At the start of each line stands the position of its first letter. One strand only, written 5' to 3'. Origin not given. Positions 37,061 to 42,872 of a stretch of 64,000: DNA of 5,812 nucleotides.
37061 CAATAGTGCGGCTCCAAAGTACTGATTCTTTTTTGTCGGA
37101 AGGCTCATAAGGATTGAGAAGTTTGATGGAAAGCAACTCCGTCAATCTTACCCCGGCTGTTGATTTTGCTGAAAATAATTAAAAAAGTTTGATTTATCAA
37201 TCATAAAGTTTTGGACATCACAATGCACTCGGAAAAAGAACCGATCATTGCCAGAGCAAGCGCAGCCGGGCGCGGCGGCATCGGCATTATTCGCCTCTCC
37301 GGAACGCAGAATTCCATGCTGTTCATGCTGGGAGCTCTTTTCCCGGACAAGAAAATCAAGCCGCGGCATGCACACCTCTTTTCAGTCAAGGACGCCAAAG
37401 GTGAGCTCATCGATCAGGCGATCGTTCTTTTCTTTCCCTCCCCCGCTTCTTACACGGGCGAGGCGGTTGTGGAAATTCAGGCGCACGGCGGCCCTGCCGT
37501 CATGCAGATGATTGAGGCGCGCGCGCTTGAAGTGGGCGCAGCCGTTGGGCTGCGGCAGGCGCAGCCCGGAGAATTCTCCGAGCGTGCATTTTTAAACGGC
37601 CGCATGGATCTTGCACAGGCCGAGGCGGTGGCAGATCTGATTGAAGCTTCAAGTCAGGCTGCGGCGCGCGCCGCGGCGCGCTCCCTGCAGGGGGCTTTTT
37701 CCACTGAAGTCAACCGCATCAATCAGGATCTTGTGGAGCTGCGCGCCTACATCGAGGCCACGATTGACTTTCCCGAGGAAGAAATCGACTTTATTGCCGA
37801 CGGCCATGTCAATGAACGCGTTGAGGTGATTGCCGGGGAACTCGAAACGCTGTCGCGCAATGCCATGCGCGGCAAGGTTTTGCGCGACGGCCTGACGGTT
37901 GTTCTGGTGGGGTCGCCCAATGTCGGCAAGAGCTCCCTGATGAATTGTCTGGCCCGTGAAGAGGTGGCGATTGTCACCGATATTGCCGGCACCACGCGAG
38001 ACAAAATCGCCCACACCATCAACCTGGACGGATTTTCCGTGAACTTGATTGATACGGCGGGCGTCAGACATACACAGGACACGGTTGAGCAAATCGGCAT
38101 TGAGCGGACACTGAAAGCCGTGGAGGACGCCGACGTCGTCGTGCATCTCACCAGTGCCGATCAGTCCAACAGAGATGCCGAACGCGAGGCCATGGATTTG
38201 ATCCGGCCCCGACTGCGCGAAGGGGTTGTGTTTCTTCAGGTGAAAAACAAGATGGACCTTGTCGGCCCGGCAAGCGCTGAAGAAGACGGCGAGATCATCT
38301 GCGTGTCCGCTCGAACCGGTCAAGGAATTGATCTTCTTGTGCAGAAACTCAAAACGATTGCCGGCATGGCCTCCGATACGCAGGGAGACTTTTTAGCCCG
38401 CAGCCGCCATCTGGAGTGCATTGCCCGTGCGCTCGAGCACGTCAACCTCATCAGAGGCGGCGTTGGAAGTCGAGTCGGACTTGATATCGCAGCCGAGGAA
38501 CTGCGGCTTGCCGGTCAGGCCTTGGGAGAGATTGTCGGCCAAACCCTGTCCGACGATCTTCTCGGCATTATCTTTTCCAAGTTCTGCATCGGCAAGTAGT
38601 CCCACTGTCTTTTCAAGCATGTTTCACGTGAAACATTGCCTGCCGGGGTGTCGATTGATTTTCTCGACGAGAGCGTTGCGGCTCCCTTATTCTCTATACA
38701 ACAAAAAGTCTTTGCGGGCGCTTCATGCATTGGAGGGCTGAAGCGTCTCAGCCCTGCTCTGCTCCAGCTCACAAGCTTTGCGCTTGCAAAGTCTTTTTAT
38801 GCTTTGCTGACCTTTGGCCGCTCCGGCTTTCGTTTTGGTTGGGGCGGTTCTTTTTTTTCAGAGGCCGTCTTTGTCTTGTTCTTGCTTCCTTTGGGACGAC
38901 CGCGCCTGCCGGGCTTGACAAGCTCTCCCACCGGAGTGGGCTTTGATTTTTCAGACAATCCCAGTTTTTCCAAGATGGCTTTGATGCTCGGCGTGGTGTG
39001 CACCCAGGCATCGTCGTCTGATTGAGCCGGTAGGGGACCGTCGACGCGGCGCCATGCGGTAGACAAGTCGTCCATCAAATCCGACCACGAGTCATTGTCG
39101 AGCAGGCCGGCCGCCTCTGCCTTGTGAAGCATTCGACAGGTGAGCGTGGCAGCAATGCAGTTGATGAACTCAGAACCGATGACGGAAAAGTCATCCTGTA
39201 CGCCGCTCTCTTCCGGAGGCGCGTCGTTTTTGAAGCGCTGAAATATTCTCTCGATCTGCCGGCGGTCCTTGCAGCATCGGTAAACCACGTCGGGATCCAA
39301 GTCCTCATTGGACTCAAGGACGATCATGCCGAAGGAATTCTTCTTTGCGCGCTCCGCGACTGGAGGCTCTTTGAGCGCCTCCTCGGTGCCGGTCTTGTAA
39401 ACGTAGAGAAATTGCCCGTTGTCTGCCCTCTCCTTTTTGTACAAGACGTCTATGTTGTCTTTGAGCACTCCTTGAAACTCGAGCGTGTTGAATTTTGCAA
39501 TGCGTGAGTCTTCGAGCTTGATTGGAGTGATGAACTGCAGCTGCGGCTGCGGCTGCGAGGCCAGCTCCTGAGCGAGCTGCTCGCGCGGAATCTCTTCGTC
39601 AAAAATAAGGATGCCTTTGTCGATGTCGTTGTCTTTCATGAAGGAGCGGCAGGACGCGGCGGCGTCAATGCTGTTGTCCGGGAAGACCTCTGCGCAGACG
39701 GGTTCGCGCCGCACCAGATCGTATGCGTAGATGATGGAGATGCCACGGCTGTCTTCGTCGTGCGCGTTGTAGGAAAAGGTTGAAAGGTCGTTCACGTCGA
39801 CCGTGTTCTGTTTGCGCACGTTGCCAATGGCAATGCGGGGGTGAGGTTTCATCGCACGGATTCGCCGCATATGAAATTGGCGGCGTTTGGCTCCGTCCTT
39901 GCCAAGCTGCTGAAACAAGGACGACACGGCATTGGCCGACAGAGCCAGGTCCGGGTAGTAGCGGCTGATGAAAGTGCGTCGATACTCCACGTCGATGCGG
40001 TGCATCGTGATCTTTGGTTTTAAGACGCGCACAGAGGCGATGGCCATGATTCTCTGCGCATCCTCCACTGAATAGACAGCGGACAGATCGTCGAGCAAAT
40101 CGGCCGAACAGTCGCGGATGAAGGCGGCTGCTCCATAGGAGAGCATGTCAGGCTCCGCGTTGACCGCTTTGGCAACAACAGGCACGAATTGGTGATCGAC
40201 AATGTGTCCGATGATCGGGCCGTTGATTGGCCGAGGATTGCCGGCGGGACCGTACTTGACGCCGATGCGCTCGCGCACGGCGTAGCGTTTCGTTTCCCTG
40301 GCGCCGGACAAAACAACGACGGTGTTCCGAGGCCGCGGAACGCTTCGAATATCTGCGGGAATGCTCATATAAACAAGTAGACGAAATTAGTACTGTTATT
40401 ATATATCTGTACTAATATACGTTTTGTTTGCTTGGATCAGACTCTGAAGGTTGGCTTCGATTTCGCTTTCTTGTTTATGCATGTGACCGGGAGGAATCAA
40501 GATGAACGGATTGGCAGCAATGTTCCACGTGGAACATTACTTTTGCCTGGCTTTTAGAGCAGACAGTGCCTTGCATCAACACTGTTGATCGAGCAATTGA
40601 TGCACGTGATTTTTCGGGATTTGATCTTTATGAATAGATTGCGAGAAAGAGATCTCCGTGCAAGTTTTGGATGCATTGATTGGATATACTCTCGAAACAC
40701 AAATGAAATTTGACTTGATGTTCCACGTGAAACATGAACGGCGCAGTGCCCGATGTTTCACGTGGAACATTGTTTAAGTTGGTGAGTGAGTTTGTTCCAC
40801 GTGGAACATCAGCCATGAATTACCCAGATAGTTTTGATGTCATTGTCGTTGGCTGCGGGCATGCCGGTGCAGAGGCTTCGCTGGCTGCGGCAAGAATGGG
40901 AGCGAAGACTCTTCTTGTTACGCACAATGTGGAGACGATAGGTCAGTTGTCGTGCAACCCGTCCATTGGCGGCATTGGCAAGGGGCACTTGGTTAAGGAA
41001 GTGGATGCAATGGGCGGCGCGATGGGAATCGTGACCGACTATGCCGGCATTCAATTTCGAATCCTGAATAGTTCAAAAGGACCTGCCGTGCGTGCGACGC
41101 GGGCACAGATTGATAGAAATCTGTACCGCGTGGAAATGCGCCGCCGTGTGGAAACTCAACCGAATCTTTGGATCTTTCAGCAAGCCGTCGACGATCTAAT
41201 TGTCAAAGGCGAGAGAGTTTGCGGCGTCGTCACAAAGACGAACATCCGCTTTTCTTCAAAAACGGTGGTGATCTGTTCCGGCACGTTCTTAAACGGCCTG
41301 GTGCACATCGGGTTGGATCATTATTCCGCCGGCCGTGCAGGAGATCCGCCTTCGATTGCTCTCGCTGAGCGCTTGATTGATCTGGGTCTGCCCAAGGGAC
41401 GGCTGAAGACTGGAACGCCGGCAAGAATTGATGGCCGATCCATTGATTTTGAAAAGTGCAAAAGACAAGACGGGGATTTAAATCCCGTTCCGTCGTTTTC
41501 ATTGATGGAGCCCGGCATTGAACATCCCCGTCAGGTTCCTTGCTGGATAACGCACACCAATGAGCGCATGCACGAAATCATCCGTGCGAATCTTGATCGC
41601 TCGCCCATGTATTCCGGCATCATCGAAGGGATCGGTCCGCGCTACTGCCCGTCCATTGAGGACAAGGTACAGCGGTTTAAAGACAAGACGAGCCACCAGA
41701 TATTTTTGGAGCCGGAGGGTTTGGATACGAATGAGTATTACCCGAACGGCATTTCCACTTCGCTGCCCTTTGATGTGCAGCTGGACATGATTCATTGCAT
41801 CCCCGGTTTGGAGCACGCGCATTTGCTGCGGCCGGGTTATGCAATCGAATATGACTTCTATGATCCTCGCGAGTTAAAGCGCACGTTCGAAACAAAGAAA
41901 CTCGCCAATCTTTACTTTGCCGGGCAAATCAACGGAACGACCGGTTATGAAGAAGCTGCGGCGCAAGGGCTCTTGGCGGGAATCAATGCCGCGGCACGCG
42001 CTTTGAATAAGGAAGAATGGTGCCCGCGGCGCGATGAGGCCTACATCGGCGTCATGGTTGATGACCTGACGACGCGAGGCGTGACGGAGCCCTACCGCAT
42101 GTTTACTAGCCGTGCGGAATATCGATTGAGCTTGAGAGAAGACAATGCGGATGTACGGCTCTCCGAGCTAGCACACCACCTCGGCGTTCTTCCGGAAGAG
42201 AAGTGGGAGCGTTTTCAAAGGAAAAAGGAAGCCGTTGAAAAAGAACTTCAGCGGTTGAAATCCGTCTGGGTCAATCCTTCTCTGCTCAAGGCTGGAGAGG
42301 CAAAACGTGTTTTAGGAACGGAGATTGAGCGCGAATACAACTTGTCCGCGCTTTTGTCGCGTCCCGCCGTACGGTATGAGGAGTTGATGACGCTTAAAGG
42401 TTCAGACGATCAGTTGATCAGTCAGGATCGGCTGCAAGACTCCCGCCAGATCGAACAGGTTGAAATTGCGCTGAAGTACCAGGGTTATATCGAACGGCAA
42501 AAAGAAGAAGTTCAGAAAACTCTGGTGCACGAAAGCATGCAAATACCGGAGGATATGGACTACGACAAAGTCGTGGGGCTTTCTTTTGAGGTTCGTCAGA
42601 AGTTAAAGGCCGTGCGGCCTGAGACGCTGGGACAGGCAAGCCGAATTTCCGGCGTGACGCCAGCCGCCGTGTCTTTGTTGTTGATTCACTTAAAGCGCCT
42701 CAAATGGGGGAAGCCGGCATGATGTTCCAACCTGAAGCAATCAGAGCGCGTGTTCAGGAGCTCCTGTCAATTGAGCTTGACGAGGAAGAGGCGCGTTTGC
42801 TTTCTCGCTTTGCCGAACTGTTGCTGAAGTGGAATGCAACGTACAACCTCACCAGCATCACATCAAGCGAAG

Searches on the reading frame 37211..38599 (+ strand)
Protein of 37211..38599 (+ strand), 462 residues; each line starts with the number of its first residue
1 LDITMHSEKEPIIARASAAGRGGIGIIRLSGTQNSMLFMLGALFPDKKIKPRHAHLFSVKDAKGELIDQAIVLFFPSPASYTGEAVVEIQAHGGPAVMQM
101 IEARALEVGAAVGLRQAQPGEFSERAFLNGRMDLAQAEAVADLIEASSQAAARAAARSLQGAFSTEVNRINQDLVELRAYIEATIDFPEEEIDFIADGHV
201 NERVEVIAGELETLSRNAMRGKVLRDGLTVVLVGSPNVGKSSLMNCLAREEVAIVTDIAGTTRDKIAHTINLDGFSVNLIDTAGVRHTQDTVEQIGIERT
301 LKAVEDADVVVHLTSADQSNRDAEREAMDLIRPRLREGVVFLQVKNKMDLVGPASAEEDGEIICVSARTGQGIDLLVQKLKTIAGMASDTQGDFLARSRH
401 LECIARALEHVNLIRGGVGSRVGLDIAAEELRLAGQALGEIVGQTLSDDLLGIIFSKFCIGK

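Call 11: search_protein_families(library=pfam, proteins=[window:37211-38599:+], max_evalue=0.01)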
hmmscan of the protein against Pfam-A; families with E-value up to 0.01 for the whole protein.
window:37211-38599:+ (462 aa): 10 families
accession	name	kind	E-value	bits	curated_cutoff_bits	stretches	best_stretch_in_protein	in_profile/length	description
PF12631.12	MnmE_helical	-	7.8e-57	193.2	40.1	1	134-459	1-211/211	MnmE helical domain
PF10396.14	TrmE_N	-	6.7e-34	117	29.8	1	12-131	2-117/117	GTP-binding protein TrmE N-terminus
PF01926.29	MMR_HSR1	-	2.3e-24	86.1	21.9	1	229-331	1-100/113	50S ribosome-binding GTPase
PF02421.24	FeoB_N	-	3.6e-10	40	27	1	229-322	2-94/156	Ferrous iron transport protein B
PF00350.29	Dynamin_N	-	1.6e-05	25.5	27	0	230-261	1-32/168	Dynamin family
PF03193.22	RsgA_GTPase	-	3.5e-05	24.2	30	1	223-288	103-171/174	RsgA GTPase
PF04548.22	AIG1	-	0.00013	21.8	27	1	228-328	1-104/212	AIG1 family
PF00071.28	Ras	-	0.00037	20.5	21.6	1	230-351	2-117/162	Ras family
PF13479.12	AAA_24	-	0.0013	19.1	27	0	299-358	112-172/195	AAA domain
PF00009.33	GTP_EFTU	-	0.0015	18.6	26.5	0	260-355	54-135/188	Elongation factor Tu GTP binding domain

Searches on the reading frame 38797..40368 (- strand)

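Call 32: search_protein_families(library=ncbifam, proteins=[window:38797-40368:-], max_evalue=1e-10)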
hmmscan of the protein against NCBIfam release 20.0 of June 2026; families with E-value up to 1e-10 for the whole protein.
window:38797-40368:- (523 aa): 1 family
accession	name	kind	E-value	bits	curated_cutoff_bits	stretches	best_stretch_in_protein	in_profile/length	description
NF033559.2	transpos_IS1634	equivalog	4e-15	55.8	100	1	313-472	324-482/483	IS1634 family transposase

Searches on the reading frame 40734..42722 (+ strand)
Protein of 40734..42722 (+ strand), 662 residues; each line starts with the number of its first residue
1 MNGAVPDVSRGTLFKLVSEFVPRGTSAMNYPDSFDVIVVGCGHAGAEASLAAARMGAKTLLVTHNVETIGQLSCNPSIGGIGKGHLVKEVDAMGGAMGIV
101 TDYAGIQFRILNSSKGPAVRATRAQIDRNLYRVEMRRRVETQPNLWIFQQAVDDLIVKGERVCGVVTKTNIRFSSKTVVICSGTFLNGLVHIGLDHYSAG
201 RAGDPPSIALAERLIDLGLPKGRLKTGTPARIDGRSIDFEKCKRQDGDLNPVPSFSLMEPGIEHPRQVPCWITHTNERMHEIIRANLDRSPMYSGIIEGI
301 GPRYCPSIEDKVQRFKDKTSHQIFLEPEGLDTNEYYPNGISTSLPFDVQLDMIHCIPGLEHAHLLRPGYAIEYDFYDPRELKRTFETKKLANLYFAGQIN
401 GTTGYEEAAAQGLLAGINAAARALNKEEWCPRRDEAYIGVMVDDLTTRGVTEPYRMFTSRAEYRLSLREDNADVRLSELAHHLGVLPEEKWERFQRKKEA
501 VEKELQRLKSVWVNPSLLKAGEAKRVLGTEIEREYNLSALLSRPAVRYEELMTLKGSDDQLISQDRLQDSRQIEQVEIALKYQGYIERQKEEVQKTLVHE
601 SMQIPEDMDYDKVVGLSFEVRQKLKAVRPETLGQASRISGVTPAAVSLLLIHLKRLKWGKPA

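Call 32: search_protein_families(library=ncbifam, proteins=[window:40734-42722:+], max_evalue=1e-10)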
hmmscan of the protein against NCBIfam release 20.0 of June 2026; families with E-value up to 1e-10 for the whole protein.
window:40734-42722:+ (662 aa): 3 families
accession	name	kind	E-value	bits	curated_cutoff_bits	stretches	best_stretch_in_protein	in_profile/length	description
TIGR00136.1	mnmG_gidA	equivalog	1.3e-266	885.9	524.85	1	34-655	1-614/616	tRNA uridine-5-carboxymethylaminomethyl(34) synthesis enzyme MnmG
NF003739.0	PRK05335.1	equivalog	8.9e-24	84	262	1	337-448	278-389/441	methylenetetrahydrofolate--tRNA-(uracil(54)-C(5))-methyltransferase (FADH(2)-oxidizing) TrmFO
TIGR00137.1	gid_trmFO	equivalog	1.2e-18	67.1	428.65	1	339-448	277-386/433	FADH(2)-oxidizing methylenetetrahydrofolate--tRNA-(uracil(54)-C(5))-methyltransferase TrmFO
